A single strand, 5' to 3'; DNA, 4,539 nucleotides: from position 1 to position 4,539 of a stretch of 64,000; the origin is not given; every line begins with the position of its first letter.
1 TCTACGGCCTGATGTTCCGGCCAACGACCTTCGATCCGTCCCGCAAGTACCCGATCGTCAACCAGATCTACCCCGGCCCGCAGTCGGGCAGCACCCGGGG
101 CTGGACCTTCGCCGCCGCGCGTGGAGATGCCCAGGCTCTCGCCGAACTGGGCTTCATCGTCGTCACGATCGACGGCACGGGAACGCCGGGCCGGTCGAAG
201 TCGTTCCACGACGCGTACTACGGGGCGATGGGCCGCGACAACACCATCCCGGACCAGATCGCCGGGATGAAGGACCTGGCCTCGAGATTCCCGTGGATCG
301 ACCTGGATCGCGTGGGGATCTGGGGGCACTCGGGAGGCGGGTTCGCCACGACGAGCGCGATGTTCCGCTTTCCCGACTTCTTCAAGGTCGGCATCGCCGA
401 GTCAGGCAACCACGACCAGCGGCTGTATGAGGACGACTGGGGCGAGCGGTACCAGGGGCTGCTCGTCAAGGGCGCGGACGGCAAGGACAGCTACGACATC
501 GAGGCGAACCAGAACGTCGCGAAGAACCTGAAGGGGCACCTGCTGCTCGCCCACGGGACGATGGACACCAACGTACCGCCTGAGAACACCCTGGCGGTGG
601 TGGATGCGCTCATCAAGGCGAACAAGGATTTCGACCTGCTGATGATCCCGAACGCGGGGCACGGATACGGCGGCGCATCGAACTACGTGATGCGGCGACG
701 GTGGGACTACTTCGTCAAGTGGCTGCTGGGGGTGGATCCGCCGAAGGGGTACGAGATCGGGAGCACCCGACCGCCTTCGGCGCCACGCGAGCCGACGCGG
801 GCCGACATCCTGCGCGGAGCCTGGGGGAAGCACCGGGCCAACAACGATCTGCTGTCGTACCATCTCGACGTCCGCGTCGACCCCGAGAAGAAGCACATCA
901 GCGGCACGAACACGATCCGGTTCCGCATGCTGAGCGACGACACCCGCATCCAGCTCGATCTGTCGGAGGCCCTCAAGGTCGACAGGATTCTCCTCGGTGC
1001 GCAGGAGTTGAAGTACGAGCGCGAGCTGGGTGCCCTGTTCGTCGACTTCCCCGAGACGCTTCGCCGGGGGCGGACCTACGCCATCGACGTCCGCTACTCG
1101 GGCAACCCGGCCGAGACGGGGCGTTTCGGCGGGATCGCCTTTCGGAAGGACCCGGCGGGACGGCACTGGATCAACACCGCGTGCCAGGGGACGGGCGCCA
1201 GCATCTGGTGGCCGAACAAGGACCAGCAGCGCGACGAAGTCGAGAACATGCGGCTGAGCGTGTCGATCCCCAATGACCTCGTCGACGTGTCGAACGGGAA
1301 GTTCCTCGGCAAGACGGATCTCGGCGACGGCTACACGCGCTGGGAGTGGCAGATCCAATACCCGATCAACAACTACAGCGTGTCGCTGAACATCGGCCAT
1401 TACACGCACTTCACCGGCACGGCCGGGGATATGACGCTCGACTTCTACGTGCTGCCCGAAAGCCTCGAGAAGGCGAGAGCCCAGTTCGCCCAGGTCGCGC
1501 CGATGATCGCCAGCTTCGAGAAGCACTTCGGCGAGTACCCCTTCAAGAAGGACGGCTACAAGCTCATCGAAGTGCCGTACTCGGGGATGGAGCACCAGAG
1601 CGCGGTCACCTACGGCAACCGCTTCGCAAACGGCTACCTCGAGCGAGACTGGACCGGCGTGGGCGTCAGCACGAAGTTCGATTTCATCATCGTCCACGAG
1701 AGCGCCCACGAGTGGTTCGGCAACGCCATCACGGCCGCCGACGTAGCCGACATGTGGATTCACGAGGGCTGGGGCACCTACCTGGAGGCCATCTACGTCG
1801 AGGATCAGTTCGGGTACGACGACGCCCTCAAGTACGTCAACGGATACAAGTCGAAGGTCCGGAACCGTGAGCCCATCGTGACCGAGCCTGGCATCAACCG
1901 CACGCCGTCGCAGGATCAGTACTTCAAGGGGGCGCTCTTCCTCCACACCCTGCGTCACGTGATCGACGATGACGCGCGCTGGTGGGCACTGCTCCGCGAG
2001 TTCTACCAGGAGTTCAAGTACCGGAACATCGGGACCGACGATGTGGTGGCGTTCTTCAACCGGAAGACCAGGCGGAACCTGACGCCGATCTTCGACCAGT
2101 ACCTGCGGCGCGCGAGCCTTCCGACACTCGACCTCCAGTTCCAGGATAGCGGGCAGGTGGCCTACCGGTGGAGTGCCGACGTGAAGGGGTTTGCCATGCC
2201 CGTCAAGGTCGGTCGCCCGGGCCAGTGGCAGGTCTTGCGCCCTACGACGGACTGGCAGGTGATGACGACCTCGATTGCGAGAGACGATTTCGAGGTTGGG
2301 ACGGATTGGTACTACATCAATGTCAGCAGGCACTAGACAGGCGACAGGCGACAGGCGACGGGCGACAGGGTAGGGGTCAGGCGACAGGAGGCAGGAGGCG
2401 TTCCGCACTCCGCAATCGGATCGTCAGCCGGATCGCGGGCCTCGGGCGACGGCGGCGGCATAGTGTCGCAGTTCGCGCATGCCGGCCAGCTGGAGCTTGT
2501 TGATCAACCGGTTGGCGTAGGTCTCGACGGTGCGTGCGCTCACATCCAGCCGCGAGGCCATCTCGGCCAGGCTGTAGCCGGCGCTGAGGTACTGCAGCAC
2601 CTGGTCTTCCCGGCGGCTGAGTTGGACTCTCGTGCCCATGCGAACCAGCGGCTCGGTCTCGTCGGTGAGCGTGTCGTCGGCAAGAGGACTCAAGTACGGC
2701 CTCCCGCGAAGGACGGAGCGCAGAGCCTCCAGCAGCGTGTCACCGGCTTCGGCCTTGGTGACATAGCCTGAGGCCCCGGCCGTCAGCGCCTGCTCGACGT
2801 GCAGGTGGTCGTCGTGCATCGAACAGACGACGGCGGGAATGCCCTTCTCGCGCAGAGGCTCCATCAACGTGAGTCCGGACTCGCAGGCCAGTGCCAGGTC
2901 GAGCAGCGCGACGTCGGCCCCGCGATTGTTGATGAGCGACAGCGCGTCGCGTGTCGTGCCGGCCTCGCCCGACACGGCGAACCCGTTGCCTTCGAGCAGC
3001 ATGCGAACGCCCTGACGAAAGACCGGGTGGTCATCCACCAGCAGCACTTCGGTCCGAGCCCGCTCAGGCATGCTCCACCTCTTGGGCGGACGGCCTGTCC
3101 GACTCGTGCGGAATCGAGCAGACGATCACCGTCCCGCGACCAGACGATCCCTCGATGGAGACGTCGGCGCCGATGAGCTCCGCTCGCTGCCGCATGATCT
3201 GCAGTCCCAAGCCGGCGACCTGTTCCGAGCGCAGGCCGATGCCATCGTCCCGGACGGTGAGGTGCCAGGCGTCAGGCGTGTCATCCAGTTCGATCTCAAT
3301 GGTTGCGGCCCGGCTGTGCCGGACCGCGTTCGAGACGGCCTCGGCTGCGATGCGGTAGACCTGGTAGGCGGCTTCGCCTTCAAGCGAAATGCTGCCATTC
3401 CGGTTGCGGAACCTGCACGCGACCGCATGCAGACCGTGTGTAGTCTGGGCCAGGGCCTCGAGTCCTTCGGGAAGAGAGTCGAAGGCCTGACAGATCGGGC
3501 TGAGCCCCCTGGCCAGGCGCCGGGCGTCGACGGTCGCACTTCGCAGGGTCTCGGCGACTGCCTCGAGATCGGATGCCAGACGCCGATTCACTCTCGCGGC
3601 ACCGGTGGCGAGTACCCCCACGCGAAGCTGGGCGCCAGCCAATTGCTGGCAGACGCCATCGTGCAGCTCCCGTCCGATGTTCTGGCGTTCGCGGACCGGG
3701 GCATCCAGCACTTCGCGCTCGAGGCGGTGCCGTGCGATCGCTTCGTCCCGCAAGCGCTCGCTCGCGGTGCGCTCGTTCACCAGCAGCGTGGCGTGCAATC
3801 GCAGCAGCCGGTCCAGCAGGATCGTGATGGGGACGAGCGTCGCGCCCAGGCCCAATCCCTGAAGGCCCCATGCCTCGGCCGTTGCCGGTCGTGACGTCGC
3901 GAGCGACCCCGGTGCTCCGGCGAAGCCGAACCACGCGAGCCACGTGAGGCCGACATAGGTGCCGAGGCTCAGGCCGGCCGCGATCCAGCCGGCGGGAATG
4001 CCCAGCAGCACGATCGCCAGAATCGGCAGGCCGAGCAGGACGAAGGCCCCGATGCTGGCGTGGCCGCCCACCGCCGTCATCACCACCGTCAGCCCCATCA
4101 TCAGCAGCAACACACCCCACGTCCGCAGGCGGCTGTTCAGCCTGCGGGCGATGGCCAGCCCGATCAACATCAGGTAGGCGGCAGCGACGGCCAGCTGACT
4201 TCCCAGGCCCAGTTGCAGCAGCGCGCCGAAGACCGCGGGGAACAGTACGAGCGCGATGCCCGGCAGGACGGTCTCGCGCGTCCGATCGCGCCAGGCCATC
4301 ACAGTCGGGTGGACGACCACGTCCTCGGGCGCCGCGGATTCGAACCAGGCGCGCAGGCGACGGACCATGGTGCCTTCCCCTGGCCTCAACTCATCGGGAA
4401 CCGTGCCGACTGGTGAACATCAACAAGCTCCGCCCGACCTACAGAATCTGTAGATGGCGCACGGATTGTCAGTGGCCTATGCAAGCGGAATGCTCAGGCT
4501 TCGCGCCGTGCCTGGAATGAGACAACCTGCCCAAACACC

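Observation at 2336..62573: Window-wide family of period-7 (heptanucleotide) tandem arrays placed at or just after stop codons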

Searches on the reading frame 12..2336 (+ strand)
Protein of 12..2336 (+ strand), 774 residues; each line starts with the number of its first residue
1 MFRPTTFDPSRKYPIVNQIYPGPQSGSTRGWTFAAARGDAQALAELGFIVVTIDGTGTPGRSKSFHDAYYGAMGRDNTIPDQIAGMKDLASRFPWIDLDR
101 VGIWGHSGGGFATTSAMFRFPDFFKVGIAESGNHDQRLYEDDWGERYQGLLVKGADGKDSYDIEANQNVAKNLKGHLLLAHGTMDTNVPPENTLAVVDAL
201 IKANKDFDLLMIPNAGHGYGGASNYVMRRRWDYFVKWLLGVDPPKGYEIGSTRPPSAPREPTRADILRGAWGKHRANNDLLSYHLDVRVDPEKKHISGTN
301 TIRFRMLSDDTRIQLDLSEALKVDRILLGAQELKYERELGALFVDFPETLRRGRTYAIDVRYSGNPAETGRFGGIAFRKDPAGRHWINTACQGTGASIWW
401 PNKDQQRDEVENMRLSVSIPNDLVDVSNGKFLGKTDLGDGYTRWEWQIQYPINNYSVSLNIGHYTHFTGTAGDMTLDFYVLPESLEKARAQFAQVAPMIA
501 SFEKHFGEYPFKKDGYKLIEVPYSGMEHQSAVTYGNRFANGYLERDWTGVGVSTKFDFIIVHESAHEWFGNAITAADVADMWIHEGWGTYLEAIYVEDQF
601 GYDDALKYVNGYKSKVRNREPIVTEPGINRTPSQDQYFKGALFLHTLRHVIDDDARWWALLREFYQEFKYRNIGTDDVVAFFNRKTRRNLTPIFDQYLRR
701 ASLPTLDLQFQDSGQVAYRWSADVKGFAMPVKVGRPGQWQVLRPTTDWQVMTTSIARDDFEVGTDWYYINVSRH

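Call 6: find_encoding_contigs(protein=window:12-2336:+, flank=10000, max_places=6)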
Protein window:12-2336:+ (774 aa): no gene with exactly this product is on record in the collection.

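Call 7: search_protein_families(library=pfam, proteins=[window:12-2336:+])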
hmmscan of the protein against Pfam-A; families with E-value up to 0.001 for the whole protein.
window:12-2336:+ (774 aa): 4 families
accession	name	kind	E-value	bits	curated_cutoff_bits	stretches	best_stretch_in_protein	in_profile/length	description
PF00326.27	Peptidase_S9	-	1.9e-47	161.9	22.6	1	39-238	6-210/213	Prolyl oligopeptidase family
PF01433.26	Peptidase_M1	-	2.9e-20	73.3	27.7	1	495-697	6-218/218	Peptidase family M1 domain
PF17900.6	Peptidase_M1_N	-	1.1e-08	35.9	25.8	1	282-451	4-181/186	Peptidase M1 N-terminal domain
PF12146.15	Hydrolase_4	-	0.00077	19.3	27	0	40-128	24-104/239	Serine aminopeptidase, S33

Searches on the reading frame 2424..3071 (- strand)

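Call 7: search_protein_families(library=pfam, proteins=[window:2424-3071:-])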
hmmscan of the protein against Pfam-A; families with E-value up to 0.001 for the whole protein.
window:2424-3071:- (215 aa): 3 families
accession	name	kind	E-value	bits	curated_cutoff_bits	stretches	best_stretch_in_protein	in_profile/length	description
PF00072.30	Response_reg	-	1.1e-21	77.6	30.2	1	9-117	1-110/111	Response regulator receiver domain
PF00196.25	GerE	-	2.3e-13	50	23.5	1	150-205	2-57/57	Bacterial regulatory proteins, luxR family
PF08281.18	Sigma70_r4_2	-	0.0008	19.4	25.7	0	164-188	25-49/54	Sigma-70, region 4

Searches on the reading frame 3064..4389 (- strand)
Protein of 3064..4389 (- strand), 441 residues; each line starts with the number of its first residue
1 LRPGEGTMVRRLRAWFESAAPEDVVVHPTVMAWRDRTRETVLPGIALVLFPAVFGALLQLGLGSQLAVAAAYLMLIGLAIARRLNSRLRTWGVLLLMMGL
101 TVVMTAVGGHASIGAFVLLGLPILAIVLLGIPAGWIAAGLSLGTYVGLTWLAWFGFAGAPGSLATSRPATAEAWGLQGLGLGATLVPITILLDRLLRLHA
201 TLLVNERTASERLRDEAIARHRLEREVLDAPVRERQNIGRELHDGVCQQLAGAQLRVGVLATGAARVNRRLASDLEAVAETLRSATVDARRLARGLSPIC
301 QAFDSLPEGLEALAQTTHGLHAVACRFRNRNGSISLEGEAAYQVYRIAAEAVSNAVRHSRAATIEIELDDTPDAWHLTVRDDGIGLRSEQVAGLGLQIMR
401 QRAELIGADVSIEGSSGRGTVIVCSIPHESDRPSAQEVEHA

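Call 7: search_protein_families(library=pfam, proteins=[window:3064-4389:-])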
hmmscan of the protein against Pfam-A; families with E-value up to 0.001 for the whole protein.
window:3064-4389:- (441 aa): 5 families
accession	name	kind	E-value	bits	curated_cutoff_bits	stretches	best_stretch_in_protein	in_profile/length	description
PF02518.31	HATPase_c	-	4e-15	56.7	26.4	1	343-429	5-110/111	Histidine kinase-, DNA gyrase B-, and HSP90-like ATPase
PF07730.19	HisKA_3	-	9.8e-12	45.7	24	1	234-298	1-65/68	Histidine kinase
PF13581.12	HATPase_c_2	-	2.9e-07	31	27.4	1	332-401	20-107/127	Histidine kinase-like ATPase domain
PF20969.2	MASE11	-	2.4e-06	28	27.3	1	33-157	2-130/168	MASE11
PF13589.12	HATPase_c_3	-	0.00016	22.2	25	1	347-419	6-76/137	Histidine kinase-, DNA gyrase B-, and HSP90-like ATPase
